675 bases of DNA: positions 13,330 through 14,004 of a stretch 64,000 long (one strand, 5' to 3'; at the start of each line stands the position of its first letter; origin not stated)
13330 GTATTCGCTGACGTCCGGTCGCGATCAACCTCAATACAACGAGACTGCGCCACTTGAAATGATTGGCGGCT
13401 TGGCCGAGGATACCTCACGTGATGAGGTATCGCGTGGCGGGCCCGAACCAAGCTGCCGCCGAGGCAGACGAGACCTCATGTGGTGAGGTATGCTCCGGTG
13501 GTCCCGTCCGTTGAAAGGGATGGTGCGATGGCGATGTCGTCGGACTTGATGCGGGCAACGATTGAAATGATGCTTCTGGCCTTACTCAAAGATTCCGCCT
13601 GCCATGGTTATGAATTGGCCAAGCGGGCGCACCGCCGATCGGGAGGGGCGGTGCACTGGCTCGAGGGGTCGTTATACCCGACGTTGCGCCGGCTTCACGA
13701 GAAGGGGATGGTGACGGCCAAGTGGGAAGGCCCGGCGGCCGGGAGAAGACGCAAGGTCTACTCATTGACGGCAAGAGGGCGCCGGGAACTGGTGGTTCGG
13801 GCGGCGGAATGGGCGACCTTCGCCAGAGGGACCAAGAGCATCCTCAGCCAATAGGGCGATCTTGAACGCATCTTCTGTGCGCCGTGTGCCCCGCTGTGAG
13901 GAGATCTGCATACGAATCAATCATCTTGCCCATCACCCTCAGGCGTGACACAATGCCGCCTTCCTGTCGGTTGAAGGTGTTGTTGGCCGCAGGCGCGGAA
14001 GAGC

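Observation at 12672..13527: Eleven-copy array of a 23-bp perfect palindrome with 238-bp higher-order periodicity directly upstream of a PadR-family regulator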

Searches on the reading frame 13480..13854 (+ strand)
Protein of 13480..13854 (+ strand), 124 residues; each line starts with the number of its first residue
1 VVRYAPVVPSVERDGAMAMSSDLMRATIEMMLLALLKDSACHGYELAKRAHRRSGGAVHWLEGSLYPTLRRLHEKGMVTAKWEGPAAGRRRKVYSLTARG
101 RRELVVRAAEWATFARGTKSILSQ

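Call 7: search_protein_families(library=pfam, proteins=[window:13480-13854:+])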
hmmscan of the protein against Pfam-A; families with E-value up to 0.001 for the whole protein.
window:13480-13854:+ (124 aa): 1 family
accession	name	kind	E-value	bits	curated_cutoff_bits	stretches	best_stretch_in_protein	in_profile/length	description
PF03551.20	PadR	-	1.9e-21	76.2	27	1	32-104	1-73/75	Transcriptional regulator PadR-like family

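Call 16: find_homologous_proteins(query=window:13528-13851:+)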
Query seq(108 aa) (108 aa): 120 proteins with E <= 0.001 among 225 candidates.
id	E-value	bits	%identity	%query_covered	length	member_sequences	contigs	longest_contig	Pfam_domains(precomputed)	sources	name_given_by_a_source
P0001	2.1e-63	228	100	100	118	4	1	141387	PF03551.21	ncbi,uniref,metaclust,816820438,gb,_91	ncbi:hypothetical protein LCGC14_0181810 [marine sediment metagenome]|uniref:Transcription regulator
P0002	6.6e-54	198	89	100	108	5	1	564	PF03551.21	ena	-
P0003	2.1e-48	180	77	100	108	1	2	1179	PF03551.21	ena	-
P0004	1.5e-47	177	77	98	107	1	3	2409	PF03551.21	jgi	-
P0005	4.5e-47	176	76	98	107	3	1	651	PF03551.21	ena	-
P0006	1.2e-45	171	76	98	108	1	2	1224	PF03551.21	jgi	-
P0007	1.4e-45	171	73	100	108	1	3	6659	PF03551.21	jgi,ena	-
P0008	3.6e-45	170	73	98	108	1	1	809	PF03551.21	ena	-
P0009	4.9e-44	166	74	100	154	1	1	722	PF03551.21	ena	-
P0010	7.2e-44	165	69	100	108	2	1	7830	PF03551.21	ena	-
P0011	1.4e-42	161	70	100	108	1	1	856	PF03551.21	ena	-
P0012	2.5e-38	148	67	98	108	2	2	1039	PF03551.21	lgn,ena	-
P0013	3.7e-22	96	49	96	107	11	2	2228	PF03551.21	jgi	jgi:PadR family transcriptional regulator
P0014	1.7e-21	94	50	94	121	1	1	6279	PF03551.21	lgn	-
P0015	4.6e-20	89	47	96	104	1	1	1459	PF03551.21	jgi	jgi:PadR family transcriptional regulator, regulatory protein PadR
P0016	4.6e-20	89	48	96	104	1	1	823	PF03551.21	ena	-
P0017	6.4e-20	89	49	96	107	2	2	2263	PF03551.21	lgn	-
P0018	7.6e-20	88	47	96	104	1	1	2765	PF03551.21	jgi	jgi:PadR family transcriptional regulator, regulatory protein PadR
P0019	1.1e-19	88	43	96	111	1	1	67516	PF03551.21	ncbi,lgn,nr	ncbi:MAG: PadR family transcriptional regulator [Candidatus Hydrogenedentes bacterium]|nr:PadR famil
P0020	1.1e-19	88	45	96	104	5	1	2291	PF03551.21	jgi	jgi:PadR family transcriptional regulator PadR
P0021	2.2e-19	87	48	80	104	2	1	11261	PF03551.21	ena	-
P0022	3.0e-19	86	47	94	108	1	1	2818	PF03551.21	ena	-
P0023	3.5e-19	86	48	94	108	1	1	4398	PF03551.21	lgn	-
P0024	3.7e-19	86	47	96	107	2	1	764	PF03551.21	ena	-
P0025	4.1e-19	86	46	96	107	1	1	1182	PF03551.21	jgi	jgi:PadR family transcriptional regulator PadR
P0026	4.2e-19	86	47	94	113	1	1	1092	PF03551.21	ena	-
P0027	4.6e-19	86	45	96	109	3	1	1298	PF03551.21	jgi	jgi:PadR family transcriptional regulator, regulatory protein PadR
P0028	5.1e-19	86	45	76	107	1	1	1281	PF03551.21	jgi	-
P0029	5.6e-19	86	47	94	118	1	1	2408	PF03551.21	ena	-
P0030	8.0e-19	85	45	96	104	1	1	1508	PF03551.21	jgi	jgi:transcriptional regulator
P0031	8.8e-19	85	45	97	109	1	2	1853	PF03551.21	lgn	-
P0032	1.0e-18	85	43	98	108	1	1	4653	PF03551.21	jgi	jgi:PadR family transcriptional regulator, regulatory protein PadR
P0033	1.1e-18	85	44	96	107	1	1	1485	PF03551.21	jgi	jgi:DNA-binding PadR family transcriptional regulator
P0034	2.0e-18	84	42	96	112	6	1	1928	PF03551.21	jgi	jgi:transcriptional regulator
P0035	2.5e-18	83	42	98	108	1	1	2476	PF03551.21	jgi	jgi:PadR family transcriptional regulator, regulatory protein PadR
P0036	3.9e-18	83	48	94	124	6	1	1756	PF03551.21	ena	-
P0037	4.0e-18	83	45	96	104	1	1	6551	PF03551.21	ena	-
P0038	5.3e-18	82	45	96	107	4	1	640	PF03551.21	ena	-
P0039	5.4e-18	82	47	95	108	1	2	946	PF03551.21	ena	-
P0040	6.0e-18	82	44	96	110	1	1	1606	PF03551.21,PF13601.13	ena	-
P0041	6.4e-18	82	46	88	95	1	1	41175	PF03551.21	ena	-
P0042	7.4e-18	82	43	97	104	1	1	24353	PF03551.21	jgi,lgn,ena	-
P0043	9.1e-18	82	38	97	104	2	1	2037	PF03551.21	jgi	jgi:DNA-binding PadR family transcriptional regulator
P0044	9.2e-18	82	38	97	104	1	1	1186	PF03551.21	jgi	jgi:PadR family transcriptional regulator, regulatory protein PadR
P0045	9.5e-18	82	44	96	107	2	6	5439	PF03551.21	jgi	jgi:PadR family transcriptional regulator PadR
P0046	1.0e-17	82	43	96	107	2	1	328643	PF03551.21,PF13601.13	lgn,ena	-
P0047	1.1e-17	81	44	94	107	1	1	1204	PF03551.21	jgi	jgi:PadR family transcriptional regulator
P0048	1.1e-17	81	45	96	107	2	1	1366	PF03551.21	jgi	jgi:PadR family transcriptional regulator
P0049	1.3e-17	81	43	96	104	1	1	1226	PF03551.21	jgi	jgi:PadR family transcriptional regulator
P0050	1.9e-17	81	40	96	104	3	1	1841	PF03551.21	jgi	jgi:DNA-binding PadR family transcriptional regulator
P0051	2.8e-17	80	43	97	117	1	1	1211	PF03551.21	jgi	jgi:PadR family transcriptional regulator, regulatory protein PadR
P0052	2.8e-17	80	45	96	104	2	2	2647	PF03551.21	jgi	jgi:PadR family transcriptional regulator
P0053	3.0e-17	80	45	97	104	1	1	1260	PF03551.21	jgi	jgi:transcriptional regulator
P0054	3.1e-17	80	40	96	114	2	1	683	PF03551.21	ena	-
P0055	5.4e-17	79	43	96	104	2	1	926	PF03551.21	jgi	jgi:PadR family transcriptional regulator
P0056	7.4e-17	79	44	96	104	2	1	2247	PF03551.21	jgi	jgi:PadR family transcriptional regulator, regulatory protein PadR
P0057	1.6e-16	78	39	97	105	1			PF03551.21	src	-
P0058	1.8e-16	78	43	96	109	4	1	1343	PF03551.21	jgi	jgi:DNA-binding PadR family transcriptional regulator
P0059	1.9e-16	77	44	96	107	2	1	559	PF03551.21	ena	-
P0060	2.3e-16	77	44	93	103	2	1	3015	PF03551.21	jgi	jgi:PadR family transcriptional regulator PadR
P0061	2.3e-16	77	43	94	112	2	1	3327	PF03551.21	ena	-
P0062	2.6e-16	77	43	94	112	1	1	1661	PF03551.21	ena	-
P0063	2.9e-16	77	37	96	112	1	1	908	PF03551.21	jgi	jgi:PadR family transcriptional regulator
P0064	3.2e-16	77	42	94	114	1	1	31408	PF03551.21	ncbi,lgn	-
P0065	3.3e-16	77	46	77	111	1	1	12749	PF03551.21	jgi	jgi:PadR family transcriptional regulator, regulatory protein PadR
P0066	4.6e-16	76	46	95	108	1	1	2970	PF03551.21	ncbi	ncbi:MAG: helix-turn-helix transcriptional regulator [Ilumatobacteraceae bacterium]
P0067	1.5e-15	75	45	68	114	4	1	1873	PF03551.21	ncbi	-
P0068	2.6e-15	74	42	80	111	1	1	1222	PF03551.21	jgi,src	jgi:transcriptional regulator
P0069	3.1e-15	74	40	78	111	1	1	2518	PF03551.21,PF13601.13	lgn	-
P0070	5.6e-15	73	40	93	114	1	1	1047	PF03551.21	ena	-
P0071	6.1e-15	73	39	97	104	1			PF03551.21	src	-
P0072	6.5e-15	73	49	78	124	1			PF03551.21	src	-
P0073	7.3e-15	72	39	97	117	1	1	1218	PF03551.21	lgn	-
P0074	1.3e-14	72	34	76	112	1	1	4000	PF03551.21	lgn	-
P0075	1.4e-14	71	37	98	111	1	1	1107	PF03551.21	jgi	jgi:PadR family transcriptional regulator PadR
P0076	1.5e-14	71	38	97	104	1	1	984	PF03551.21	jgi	jgi:PadR family transcriptional regulator, regulatory protein PadR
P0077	1.8e-14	71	46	85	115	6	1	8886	PF03551.21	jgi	jgi:PadR family transcriptional regulator PadR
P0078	2.5e-14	71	37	98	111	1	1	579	PF03551.21,PF13601.13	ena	-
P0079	3.1e-14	70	38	98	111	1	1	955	PF03551.21,PF13601.13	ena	-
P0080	3.5e-14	70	48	59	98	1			PF03551.21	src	-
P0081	4.2e-14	70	36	98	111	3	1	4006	PF03551.21,PF13601.13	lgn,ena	-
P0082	4.8e-14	70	36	98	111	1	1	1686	PF03551.21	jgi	jgi:PadR family transcriptional regulator, regulatory protein PadR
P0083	5.4e-14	70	39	93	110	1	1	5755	PF03551.21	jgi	jgi:transcriptional regulator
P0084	7.3e-14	69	37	98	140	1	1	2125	PF03551.21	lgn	-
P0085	7.6e-14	69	41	87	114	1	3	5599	PF03551.21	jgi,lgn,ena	-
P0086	8.2e-14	69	36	98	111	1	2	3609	PF03551.21,PF13601.13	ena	-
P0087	9.1e-14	69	41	94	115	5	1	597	PF03551.21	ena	-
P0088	9.9e-14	69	39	88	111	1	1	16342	PF03551.21,PF13601.13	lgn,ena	-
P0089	1.2e-13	69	45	85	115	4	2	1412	PF03551.21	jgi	jgi:PadR family transcriptional regulator PadR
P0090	1.4e-13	68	36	98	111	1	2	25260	PF03551.21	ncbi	-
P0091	1.5e-13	68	39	89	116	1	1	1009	PF03551.21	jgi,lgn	-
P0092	1.5e-13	68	36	99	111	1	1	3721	PF03551.21,PF13601.13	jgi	jgi:transcriptional regulator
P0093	1.9e-13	68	36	99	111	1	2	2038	PF03551.21,PF13601.13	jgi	jgi:transcriptional regulator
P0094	2.1e-13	68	38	94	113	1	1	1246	PF03551.21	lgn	-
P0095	2.3e-13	68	40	88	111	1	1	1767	PF03551.21,PF13601.13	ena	-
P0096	2.8e-13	67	42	75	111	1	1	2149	PF03551.21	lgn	-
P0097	3.4e-13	67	36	98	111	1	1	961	PF03551.21,PF13601.13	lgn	-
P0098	3.8e-13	67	42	68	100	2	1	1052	PF03551.21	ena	-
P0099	7.0e-13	66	36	98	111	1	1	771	PF03551.21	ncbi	-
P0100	9.0e-13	66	35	98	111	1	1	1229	PF03551.21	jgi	jgi:PadR family transcriptional regulator PadR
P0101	1.3e-12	65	36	98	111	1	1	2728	PF03551.21,PF13601.13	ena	-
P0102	1.9e-12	65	35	98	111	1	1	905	PF03551.21,PF13601.13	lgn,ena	-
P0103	3.0e-12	64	43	81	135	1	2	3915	PF03551.21,PF13601.13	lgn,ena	-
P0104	4.5e-12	63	47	68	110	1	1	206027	PF03551.21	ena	-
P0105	1.4e-11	62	35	93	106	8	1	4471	PF03551.21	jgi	jgi:PadR family transcriptional regulator PadR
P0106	1.5e-8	52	47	56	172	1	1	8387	PF03551.21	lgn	-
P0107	1.4e-7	49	49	68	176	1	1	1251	PF03551.21,PF10400.16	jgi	jgi:DNA-binding PadR family transcriptional regulator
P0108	3.4e-7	48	42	68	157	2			PF03551.21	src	-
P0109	1.5e-6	46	42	71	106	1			PF03551.21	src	-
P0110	1.6e-6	46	32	90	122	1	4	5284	PF03551.21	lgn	-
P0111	1.7e-6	46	36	76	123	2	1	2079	PF03551.21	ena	-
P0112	7.2e-6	44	34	85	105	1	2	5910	PF03551.21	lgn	-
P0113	1.2e-5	43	38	77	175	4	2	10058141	PF03551.21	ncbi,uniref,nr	ncbi:PadR family transcriptional regulator [Crossiella cryophila]|uniref:DNA-binding PadR family tra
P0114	1.5e-5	43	42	78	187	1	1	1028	PF03551.21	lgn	-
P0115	2.9e-5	42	41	69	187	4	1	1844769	PF03551.21,PF10400.16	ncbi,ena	-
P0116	5.7e-5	41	45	69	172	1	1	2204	PF03551.21,PF10400.16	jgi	jgi:DNA-binding PadR family transcriptional regulator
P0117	7.5e-5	40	41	58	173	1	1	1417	PF03551.21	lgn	-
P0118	9.3e-5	40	43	60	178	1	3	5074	PF03551.21,PF10400.16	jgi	jgi:DNA-binding PadR family transcriptional regulator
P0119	5.4e-4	37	40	62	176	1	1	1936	PF03551.21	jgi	jgi:DNA-binding PadR family transcriptional regulator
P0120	7.7e-4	37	40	60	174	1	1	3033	PF03551.21,PF10400.16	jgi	jgi:DNA-binding PadR family transcriptional regulator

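Call 17: find_encoding_contigs(protein=P0007, flank=7000)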
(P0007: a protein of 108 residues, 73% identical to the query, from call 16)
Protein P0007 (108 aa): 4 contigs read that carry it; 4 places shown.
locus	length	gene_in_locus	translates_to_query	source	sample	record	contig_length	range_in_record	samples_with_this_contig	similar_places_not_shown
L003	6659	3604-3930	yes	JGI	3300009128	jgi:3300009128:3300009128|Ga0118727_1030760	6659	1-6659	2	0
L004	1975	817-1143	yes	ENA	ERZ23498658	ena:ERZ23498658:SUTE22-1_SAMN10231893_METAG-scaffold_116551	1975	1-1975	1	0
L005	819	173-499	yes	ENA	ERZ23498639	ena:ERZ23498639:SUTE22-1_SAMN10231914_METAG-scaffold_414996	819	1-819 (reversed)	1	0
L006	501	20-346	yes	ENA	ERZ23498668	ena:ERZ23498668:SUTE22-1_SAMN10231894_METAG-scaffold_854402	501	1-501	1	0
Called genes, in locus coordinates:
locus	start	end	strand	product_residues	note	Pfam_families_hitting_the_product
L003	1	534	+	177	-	?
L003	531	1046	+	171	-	PF20461:DUF6714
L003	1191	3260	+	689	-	PF02449:Glyco_hydro_42, PF08532:Glyco_hydro_42M, PF08533:Glyco_hydro_42C, PF25839:Apionate_lact_C (faint)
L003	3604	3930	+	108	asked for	PF03551:PadR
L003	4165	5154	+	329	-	PF00248:Aldo_ket_red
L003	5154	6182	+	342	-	PF08240:ADH_N, PF16912:Glu_dehyd_C, PF00107:ADH_zinc_N, PF13602:ADH_zinc_N_2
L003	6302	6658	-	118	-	?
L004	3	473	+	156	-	?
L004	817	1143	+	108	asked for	PF03551:PadR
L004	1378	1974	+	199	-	?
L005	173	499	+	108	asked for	PF03551:PadR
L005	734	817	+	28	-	?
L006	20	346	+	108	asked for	PF03551:PadR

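Call 18: find_encoding_contigs(protein=P0010, flank=8000)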
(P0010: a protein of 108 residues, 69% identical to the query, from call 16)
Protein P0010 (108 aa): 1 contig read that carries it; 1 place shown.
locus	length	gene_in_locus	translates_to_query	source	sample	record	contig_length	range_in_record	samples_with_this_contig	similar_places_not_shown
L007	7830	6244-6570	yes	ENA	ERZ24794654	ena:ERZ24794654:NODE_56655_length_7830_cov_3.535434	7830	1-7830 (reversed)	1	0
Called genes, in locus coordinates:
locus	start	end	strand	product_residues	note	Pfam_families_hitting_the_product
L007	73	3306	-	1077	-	PF03924:CHASE, PF00989:PAS, PF08448:PAS_4, PF00989:PAS, PF13426:PAS_9, PF00990:GGDEF, PF13487:HD_5, PF01966:HD, +3 more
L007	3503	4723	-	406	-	PF01408:GFO_IDH_MocA, PF22725:GFO_IDH_MocA_C3 (faint)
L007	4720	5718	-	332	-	PF01408:GFO_IDH_MocA, PF22725:GFO_IDH_MocA_C3, PF02894:GFO_IDH_MocA_C (weak)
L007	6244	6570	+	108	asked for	PF03551:PadR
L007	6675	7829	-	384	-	?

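Call 19: find_encoding_contigs(protein=P0004, flank=3000)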
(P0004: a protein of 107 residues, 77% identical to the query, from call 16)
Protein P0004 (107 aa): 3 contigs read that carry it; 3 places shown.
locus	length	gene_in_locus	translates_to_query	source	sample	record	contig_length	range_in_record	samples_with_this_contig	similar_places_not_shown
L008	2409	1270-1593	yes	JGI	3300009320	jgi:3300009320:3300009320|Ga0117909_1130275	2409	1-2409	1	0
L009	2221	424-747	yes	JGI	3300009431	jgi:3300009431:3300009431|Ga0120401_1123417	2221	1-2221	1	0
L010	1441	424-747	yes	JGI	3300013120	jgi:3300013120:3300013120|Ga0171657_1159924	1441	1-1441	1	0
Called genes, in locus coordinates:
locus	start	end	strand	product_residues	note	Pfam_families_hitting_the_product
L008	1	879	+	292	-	?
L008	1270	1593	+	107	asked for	PF03551:PadR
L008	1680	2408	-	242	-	?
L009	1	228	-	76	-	?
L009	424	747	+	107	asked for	PF03551:PadR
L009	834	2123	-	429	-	PF05148:Methyltransf_8 (weak), PF13489:Methyltransf_23, PF08241:Methyltransf_11, PF08242:Methyltransf_12, PF13649:Methyltransf_25, PF13847:Methyltransf_31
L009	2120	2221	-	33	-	?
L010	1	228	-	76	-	?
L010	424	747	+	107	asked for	PF03551:PadR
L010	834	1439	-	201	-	?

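Call 25: find_encoding_contigs(protein=P0014, flank=4000, max_places=3)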
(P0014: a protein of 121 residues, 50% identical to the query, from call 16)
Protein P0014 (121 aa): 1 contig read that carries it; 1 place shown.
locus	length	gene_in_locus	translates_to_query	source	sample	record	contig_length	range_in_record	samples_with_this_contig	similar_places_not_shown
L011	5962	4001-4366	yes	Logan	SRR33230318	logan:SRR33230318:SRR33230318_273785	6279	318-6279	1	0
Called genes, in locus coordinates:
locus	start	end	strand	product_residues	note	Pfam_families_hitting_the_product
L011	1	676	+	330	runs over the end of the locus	?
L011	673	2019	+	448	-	PF02687:FtsX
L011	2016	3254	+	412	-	PF13796:Sensor, PF07730:HisKA_3, PF02518:HATPase_c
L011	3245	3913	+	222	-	PF00072:Response_reg, PF00196:GerE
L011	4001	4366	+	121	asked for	PF03551:PadR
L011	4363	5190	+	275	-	PF22564:HAAS (weak)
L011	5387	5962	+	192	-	?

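Call 26: find_encoding_contigs(protein=P0019, flank=4000, max_places=2)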
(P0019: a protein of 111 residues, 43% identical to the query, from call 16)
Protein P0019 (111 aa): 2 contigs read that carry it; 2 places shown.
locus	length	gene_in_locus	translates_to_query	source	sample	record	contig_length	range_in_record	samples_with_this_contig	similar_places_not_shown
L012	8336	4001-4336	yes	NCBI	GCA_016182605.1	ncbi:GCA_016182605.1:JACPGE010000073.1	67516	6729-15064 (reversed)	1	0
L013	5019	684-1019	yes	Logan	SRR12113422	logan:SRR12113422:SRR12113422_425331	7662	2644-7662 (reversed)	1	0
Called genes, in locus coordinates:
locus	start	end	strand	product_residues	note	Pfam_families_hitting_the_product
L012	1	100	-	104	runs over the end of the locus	PF12728:HTH_17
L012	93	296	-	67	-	PF01381:HTH_3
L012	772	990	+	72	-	-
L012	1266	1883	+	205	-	PF08238:Sel1 (weak)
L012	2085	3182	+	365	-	PF02899:Phage_int_SAM_1 (weak), PF13102:Phage_int_SAM_5 (faint), PF00589:Phage_integrase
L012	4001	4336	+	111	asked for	PF03551:PadR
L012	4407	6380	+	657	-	-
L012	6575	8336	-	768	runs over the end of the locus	PF02449:Glyco_hydro_42 (faint)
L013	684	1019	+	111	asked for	PF03551:PadR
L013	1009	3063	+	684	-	PF22564:HAAS (weak)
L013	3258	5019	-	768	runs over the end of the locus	PF02449:Glyco_hydro_42 (faint)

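Call 27: find_encoding_contigs(protein=P0021, flank=4000, max_places=2)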
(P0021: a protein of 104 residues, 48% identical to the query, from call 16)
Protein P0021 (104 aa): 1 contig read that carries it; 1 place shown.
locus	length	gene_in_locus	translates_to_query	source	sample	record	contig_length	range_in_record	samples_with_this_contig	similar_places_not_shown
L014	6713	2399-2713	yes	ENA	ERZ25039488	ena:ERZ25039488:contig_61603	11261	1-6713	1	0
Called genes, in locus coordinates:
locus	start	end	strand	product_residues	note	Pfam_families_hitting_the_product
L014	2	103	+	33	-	?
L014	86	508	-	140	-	-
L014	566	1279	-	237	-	PF00702:Hydrolase, PF12710:HAD (weak), PF13419:HAD_2, PF13242:Hydrolase_like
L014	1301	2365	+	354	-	PF01699:Na_Ca_ex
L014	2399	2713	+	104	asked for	PF03551:PadR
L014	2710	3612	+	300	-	PF22564:HAAS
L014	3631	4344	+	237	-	PF02463:SMC_N (faint), PF00005:ABC_tran, PF13304:AAA_21 (faint)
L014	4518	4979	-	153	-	-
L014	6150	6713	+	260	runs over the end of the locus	PF02687:FtsX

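Call 31: find_related_loci(query=A1, collection=metagenome_contigs, flank=5000)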
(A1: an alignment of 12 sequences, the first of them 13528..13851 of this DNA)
Query A1 (108 aa) in metagenome_contigs; peptide patterns used: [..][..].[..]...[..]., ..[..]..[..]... (x = any residue, [..] = any of these).
41 stretches matched a pattern; 16 encode a relative of the query (tblastn E <= 1e-3); 16 distinct loci.
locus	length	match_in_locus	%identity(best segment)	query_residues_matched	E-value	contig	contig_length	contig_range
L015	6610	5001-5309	39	4-106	3e-19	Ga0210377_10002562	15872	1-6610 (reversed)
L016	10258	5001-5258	43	13-98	3e-14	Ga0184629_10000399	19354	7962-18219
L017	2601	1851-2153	37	3-107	7e-14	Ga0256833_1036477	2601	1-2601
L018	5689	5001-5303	39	6-107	1e-13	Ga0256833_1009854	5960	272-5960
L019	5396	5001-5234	39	6-84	6e-13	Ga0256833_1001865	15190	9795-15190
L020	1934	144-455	40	3-107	5e-11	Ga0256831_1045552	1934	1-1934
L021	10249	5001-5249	34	9-90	1e-9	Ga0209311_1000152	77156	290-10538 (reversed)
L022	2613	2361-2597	35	5-88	4e-10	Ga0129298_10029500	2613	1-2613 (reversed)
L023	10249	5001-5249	34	9-90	1e-9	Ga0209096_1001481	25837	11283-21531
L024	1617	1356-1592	36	12-89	1e-9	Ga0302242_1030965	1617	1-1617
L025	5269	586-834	34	9-90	1e-9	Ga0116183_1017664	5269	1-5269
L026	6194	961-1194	37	13-89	4e-9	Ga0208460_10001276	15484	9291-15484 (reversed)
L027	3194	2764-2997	37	13-89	4e-9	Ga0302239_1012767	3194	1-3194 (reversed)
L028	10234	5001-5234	37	13-89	4e-9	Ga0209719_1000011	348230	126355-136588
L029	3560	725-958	37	13-89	4e-9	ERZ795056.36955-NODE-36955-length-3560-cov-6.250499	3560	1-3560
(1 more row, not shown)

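Call 34: find_encoding_contigs(protein=P0003, flank=2000, max_places=3)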
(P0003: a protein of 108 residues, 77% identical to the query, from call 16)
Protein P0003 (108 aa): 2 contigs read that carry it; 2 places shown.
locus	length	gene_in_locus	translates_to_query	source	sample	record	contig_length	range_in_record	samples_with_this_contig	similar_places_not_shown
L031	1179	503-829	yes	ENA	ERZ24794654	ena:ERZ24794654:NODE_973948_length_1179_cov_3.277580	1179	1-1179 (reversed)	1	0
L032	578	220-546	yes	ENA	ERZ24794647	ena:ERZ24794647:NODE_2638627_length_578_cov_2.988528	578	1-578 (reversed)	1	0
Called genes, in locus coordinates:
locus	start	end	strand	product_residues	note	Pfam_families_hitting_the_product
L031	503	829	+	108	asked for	PF03551:PadR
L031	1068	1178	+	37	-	?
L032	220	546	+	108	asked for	PF03551:PadR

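Call 35: find_encoding_contigs(protein=P0006, flank=2000, max_places=3)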
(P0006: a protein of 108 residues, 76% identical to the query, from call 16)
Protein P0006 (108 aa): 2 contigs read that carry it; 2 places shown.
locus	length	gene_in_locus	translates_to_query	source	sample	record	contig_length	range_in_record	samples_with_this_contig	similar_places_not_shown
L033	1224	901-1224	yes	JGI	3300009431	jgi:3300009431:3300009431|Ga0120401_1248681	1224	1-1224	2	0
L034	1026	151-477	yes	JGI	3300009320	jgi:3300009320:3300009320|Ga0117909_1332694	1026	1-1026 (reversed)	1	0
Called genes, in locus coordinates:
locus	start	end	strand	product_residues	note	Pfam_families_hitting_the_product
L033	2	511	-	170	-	?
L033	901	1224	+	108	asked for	PF03551:PadR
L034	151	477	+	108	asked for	PF03551:PadR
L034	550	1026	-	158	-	?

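Call 36: find_encoding_contigs(protein=P0012, flank=2000, max_places=3)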
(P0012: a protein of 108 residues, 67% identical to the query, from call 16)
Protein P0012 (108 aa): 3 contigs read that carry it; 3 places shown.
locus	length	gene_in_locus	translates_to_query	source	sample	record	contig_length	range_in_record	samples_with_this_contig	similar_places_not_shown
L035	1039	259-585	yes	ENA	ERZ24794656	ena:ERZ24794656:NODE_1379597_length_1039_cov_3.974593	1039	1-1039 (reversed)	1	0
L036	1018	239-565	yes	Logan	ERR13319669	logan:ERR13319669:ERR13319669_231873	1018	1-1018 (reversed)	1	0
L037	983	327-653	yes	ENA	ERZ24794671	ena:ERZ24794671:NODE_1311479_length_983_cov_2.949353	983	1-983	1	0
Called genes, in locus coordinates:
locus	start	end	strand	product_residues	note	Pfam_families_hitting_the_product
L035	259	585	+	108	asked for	PF03551:PadR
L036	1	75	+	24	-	?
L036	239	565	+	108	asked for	PF03551:PadR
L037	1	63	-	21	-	?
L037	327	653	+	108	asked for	PF03551:PadR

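Call 37: find_encoding_contigs(protein=P0011, flank=2000, max_places=3)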
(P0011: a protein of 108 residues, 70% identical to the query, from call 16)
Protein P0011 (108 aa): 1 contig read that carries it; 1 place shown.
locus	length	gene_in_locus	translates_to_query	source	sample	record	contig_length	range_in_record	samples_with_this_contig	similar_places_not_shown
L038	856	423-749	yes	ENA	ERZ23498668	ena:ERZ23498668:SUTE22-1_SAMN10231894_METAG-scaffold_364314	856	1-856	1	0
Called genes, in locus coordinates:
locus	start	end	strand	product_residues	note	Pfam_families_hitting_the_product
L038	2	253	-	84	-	?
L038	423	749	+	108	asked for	PF03551:PadR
